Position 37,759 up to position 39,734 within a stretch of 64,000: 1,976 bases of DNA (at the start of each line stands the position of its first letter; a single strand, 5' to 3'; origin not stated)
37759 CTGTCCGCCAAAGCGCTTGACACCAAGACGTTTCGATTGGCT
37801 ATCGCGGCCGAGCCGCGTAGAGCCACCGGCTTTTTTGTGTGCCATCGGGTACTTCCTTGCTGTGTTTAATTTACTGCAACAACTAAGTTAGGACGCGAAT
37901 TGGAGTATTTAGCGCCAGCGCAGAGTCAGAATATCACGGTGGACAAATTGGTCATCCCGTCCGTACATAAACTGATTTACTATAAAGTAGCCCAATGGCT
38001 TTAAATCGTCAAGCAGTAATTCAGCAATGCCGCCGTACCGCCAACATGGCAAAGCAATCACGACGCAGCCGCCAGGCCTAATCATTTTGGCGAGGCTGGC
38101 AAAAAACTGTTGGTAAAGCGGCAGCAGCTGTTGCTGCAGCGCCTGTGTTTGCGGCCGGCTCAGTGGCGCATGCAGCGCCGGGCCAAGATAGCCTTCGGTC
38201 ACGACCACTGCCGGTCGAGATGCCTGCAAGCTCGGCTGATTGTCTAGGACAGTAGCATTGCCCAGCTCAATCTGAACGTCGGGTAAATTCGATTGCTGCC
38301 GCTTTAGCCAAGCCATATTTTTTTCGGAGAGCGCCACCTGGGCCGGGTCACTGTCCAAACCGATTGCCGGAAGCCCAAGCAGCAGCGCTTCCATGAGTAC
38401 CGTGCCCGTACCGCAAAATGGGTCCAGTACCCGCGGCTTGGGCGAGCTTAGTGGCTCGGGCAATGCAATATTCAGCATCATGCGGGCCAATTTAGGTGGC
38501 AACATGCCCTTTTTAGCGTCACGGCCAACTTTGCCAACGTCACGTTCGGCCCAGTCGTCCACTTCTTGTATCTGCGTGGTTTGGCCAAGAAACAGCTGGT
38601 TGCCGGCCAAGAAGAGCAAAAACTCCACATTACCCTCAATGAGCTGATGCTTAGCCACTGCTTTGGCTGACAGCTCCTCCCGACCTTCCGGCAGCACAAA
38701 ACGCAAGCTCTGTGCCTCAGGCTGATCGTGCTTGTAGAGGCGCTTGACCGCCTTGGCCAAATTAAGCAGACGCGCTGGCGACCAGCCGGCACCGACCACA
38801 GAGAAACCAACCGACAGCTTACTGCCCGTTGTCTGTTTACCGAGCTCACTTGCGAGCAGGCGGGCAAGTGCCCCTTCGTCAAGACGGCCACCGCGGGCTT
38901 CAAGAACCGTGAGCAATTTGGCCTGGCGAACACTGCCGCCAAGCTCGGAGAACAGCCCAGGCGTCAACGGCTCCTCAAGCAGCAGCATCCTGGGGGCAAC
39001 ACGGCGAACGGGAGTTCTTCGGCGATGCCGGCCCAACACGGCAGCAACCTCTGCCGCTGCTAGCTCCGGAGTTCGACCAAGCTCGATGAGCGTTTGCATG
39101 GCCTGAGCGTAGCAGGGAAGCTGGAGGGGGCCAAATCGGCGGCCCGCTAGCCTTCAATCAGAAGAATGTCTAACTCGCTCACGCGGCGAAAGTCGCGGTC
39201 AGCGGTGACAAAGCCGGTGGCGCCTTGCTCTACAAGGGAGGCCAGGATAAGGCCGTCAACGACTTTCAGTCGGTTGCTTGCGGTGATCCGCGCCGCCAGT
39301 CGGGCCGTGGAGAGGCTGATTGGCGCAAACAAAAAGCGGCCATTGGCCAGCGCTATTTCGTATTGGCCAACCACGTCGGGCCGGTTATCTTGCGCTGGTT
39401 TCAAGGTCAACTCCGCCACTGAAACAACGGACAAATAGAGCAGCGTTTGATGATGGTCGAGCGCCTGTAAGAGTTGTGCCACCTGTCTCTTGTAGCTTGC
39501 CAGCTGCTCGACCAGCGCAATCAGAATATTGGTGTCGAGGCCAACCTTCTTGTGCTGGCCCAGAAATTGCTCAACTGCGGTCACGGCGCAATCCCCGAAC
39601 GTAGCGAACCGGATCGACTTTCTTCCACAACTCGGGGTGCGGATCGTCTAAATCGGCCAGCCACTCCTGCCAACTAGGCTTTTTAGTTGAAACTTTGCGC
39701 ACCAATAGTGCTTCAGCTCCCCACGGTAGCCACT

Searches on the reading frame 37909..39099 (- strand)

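Call 27: search_protein_families(library=pfam, proteins=[window:37909-39099:-], max_evalue=0.001)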
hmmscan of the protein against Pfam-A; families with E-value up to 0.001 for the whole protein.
window:37909-39099:- (396 aa): 3 families
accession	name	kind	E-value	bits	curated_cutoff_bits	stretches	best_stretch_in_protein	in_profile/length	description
PF01170.24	UPF0020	-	2.2e-08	34.4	22.3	1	194-246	6-54/197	RMKL-like, methyltransferase domain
PF01555.25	N6_N4_Mtase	-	3.5e-06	27.6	26.7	1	198-259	164-220/221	DNA methylase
PF13847.12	Methyltransf_31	-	1.8e-05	24.9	27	1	222-352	5-113/145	Methyltransferase domain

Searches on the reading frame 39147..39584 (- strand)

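Call 101: search_protein_families(library=pfam, proteins=[window:39147-39584:-], max_evalue=0.01)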
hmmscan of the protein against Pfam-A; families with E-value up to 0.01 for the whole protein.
window:39147-39584:- (145 aa): 1 family
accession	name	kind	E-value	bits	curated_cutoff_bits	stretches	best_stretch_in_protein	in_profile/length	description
PF01850.27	PIN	-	3.7e-12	47.3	23.6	1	16-137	3-119/120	PIN domain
